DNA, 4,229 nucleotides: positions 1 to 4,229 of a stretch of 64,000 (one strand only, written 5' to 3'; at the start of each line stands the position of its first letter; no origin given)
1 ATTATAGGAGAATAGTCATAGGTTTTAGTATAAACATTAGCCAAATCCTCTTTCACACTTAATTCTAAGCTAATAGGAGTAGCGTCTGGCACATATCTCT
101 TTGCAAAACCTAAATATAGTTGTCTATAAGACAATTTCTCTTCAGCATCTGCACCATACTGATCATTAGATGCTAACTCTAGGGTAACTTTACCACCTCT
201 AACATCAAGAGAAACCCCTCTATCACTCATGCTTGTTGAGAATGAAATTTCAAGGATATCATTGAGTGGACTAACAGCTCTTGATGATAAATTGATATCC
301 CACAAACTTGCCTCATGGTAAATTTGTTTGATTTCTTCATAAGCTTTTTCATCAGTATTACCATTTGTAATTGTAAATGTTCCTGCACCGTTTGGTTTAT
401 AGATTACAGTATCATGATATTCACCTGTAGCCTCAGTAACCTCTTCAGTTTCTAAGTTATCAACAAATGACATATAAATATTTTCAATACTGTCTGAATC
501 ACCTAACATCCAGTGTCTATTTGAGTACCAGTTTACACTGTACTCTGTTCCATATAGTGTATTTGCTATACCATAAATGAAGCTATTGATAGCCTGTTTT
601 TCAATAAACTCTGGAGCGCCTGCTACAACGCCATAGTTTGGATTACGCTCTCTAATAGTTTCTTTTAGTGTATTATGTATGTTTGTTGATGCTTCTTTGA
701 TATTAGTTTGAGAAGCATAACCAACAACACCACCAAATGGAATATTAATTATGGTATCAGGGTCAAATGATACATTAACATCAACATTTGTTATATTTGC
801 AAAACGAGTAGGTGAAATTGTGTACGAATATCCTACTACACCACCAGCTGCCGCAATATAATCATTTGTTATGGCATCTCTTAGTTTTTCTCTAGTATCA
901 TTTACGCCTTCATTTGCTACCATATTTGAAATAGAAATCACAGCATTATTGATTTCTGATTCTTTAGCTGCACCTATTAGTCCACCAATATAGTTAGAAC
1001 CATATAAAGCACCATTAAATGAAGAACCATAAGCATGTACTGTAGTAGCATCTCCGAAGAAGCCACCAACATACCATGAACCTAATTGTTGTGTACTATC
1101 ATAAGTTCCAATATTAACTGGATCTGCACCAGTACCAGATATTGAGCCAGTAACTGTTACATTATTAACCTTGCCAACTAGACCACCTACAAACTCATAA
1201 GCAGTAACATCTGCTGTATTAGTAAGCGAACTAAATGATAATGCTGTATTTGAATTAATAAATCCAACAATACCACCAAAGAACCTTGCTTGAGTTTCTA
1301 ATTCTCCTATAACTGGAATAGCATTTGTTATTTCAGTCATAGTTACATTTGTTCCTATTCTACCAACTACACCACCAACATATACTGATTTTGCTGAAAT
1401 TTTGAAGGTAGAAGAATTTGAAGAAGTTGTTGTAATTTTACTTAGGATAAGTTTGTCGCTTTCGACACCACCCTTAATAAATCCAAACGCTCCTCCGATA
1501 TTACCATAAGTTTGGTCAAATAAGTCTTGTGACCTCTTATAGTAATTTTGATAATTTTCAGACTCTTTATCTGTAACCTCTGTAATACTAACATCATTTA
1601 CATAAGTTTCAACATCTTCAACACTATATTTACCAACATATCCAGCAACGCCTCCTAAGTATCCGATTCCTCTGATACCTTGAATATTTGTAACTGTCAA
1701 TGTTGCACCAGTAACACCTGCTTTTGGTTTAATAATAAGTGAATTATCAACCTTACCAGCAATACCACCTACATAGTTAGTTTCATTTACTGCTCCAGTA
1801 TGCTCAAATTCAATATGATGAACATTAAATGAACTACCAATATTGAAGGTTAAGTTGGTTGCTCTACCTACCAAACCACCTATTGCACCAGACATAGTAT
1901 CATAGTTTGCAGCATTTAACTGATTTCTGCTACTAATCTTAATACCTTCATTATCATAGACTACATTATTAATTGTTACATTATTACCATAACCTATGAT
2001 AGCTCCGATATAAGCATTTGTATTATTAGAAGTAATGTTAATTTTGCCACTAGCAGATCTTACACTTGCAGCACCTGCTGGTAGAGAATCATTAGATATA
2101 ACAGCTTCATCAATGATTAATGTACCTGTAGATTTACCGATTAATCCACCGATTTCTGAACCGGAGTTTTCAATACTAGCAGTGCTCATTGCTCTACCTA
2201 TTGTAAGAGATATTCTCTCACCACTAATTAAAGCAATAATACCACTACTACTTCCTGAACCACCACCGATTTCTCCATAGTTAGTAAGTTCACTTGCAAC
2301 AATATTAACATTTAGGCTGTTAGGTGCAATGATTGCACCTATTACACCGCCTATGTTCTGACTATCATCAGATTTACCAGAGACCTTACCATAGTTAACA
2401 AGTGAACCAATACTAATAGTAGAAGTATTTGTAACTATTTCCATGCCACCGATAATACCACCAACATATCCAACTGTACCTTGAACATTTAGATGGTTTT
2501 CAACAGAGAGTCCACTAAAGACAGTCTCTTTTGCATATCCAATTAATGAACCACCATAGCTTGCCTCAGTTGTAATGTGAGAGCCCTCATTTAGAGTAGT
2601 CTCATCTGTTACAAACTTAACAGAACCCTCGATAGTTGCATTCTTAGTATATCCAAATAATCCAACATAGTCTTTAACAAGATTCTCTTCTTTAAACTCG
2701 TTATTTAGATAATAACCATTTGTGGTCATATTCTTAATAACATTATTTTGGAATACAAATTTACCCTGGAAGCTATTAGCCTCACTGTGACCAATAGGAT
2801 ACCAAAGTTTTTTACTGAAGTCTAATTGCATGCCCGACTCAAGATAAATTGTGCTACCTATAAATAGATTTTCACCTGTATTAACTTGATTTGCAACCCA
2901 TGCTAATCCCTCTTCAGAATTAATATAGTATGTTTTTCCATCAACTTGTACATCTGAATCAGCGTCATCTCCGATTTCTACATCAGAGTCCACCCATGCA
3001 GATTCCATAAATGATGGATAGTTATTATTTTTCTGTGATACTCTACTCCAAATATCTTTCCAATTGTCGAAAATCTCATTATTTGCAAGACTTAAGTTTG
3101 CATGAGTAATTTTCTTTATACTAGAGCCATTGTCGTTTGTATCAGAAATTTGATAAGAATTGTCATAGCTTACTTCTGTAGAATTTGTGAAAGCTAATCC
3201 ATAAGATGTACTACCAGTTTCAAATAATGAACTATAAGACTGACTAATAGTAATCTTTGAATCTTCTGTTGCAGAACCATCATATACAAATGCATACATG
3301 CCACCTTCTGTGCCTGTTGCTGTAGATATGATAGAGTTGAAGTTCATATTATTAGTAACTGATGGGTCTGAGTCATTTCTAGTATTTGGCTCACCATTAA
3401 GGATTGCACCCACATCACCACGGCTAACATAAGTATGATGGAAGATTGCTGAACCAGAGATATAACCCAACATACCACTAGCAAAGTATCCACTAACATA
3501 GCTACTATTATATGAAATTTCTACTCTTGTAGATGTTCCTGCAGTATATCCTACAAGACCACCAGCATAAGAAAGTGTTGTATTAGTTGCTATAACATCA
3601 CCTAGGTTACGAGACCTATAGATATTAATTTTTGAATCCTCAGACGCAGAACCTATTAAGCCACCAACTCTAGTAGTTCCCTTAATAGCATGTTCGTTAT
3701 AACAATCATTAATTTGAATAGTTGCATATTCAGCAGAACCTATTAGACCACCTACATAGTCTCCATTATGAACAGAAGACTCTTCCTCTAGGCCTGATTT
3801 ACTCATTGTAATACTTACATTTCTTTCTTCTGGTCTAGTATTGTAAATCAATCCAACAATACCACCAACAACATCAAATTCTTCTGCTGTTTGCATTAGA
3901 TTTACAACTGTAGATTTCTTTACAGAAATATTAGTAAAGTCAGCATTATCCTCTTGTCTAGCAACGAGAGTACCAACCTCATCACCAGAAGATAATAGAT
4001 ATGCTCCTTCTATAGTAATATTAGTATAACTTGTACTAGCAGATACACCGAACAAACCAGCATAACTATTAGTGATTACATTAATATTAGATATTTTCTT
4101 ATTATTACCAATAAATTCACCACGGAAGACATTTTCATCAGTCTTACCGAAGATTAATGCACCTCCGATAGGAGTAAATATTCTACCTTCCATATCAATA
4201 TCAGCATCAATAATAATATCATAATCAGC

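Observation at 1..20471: A 20.5-kb open reading frame that the ORF track does not show: giant gene A runs off the left edge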

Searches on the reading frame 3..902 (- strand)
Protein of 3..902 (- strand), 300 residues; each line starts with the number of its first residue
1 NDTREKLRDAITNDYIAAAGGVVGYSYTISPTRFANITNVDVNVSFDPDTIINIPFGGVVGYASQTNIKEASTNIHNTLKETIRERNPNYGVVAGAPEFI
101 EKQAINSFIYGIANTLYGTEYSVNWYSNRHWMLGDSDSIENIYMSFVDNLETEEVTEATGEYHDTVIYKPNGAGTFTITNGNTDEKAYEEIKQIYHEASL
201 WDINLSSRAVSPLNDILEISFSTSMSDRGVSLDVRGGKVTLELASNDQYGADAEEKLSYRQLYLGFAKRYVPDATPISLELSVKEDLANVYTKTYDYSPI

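Call 16: find_related_loci(query=window:3-902:-, collection=metagenome_contigs, flank=10000)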
Query window:3-902:- (300 aa) in metagenome_contigs; peptide patterns used: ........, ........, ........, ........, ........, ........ (x = any residue, [..] = any of these).
118 stretches matched a pattern, but none encodes a relative of the query by tblastn (E <= 1e-3).

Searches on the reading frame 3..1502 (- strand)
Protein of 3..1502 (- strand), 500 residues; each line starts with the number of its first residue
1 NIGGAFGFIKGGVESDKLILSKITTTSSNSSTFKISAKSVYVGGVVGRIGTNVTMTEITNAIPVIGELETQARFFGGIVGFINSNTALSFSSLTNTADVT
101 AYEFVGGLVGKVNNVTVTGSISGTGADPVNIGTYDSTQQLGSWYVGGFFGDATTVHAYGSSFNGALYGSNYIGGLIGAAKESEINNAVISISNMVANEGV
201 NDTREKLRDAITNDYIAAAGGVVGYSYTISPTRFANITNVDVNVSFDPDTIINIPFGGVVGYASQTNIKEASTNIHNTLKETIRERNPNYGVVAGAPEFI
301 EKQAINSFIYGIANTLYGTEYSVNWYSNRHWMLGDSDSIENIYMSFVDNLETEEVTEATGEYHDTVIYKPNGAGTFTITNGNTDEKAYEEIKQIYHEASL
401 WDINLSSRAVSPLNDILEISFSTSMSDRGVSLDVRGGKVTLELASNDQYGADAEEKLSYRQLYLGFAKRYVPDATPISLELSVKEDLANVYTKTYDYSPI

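Call 13: find_related_loci(query=window:3-1502:-, collection=genome_contigs, flank=10000)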
Query window:3-1502:- (500 aa) in genome_contigs; peptide patterns used: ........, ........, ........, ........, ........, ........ (x = any residue, [..] = any of these).
72 stretches matched a pattern, but none encodes a relative of the query by tblastn (E <= 1e-3).

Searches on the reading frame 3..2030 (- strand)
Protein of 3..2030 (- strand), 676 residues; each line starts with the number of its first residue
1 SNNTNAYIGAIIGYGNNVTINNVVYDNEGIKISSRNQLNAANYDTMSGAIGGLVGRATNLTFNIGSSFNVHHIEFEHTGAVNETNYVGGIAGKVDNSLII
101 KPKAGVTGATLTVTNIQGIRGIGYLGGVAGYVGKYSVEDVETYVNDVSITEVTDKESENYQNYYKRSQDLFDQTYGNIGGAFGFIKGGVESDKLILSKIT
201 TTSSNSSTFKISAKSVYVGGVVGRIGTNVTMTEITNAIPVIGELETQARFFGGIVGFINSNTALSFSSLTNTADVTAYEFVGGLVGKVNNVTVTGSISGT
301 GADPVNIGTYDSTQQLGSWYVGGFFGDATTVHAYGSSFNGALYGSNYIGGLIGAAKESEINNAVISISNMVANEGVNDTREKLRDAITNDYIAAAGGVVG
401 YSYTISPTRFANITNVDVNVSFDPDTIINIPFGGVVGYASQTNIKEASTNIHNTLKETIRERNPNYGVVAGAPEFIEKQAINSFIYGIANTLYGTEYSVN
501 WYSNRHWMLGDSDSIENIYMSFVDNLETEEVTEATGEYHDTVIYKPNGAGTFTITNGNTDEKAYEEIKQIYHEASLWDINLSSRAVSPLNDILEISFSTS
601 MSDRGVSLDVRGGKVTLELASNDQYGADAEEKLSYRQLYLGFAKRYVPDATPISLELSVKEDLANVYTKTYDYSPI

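Call 24: search_protein_families(library=pfam, proteins=[window:3-2030:-], max_evalue=1)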
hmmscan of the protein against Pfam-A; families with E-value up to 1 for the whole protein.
window:3-2030:- (676 aa): 3 families
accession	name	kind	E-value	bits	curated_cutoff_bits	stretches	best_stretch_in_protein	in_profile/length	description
PF07581.17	Glug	-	9e-05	23.1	20.5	1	394-420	4-25/28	The GLUG motif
PF20829.2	Acr30-35_AcrF1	-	0.42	11.3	30.5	0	272-322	14-56/78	Anti-CRISPR protein Acr30-35/AcrF1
PF09087.17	Cyc-maltodext_N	-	0.5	11.2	25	0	13-45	20-52/88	Cyclomaltodextrinase, N-terminal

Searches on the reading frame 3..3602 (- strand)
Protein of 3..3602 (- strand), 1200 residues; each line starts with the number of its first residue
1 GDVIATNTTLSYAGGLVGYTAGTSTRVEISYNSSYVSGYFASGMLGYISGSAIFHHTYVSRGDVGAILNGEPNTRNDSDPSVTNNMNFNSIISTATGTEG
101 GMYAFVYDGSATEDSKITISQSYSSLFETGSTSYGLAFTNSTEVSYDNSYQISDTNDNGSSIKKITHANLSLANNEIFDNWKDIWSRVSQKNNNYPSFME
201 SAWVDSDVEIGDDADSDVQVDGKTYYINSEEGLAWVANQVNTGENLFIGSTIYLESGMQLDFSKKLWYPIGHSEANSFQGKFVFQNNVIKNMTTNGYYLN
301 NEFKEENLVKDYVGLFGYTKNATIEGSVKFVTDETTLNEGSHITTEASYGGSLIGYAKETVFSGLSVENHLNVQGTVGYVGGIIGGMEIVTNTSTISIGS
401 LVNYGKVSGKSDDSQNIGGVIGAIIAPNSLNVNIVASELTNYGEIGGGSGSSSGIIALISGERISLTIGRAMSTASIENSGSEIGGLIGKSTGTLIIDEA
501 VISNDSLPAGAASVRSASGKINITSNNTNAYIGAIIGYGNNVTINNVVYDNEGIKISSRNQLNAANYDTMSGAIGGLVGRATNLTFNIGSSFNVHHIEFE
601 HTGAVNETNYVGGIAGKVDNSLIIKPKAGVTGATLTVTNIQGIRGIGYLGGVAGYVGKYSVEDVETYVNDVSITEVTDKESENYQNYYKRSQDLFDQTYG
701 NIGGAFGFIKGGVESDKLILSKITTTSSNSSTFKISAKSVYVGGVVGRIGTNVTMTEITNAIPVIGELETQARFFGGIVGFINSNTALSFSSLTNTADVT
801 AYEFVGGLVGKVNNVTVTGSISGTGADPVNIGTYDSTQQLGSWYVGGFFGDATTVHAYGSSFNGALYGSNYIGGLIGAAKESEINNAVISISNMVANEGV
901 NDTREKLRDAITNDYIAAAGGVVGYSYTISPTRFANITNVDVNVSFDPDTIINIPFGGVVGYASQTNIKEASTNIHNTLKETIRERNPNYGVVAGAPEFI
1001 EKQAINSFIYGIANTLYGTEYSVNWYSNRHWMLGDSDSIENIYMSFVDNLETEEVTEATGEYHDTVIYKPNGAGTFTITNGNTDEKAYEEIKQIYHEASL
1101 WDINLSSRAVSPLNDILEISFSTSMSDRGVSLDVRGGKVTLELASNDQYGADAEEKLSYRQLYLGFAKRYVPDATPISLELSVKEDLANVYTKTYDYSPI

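Call 12: find_homologous_proteins(query=window:3-3602:-, max_evalue=0.001)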
Query window:3-3602:- (1200 aa): 5 proteins with E <= 0.001 among 8000 candidates.
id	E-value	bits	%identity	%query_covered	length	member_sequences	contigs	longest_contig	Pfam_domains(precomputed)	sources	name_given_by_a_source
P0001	7.8e-7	46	32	15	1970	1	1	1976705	PF01476.27,PF07581.18,PF13620.13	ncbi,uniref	ncbi:carboxypeptidase regulatory-like domain-containing protein [Anaerolentibacter hominis]|uniref:c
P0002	3.1e-6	44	24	56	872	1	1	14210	PF07581.18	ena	-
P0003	8.2e-6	42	29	27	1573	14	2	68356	PF00404.25,PF07581.18,PF02368.25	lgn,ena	-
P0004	4.5e-5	40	26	35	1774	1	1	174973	PF09479.17,PF07581.18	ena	-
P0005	4.0e-4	37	24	52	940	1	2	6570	PF07581.18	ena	-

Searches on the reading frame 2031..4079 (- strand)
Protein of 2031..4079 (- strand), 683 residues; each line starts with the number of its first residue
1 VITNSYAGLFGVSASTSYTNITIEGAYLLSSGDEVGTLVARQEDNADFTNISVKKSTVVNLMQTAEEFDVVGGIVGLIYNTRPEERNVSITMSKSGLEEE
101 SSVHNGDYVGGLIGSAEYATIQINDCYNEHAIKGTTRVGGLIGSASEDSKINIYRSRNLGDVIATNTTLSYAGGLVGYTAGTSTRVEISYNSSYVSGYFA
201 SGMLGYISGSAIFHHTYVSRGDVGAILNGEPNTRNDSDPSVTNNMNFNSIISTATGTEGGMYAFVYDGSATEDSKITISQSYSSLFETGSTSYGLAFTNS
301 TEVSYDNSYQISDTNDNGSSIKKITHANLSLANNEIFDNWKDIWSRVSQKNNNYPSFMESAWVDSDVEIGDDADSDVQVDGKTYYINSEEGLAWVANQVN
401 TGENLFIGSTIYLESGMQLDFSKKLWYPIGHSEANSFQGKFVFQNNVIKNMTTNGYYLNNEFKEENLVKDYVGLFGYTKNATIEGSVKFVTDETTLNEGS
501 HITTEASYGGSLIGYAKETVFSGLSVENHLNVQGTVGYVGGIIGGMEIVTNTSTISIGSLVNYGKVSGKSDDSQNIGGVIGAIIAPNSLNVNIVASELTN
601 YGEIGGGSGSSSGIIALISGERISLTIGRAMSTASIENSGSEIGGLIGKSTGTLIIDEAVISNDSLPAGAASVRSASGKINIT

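Call 24: search_protein_families(library=pfam, proteins=[window:2031-4079:-], max_evalue=1)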
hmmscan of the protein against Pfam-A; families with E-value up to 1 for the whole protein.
window:2031-4079:- (683 aa): 2 families
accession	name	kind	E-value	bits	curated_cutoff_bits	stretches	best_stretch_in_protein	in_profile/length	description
PF07581.17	Glug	-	2.5e-07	31.1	20.5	0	108-127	4-22/28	The GLUG motif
PF21841.1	DUF6900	-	0.23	11.8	24.1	1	35-54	16-35/52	Family of unknown function (DUF6900)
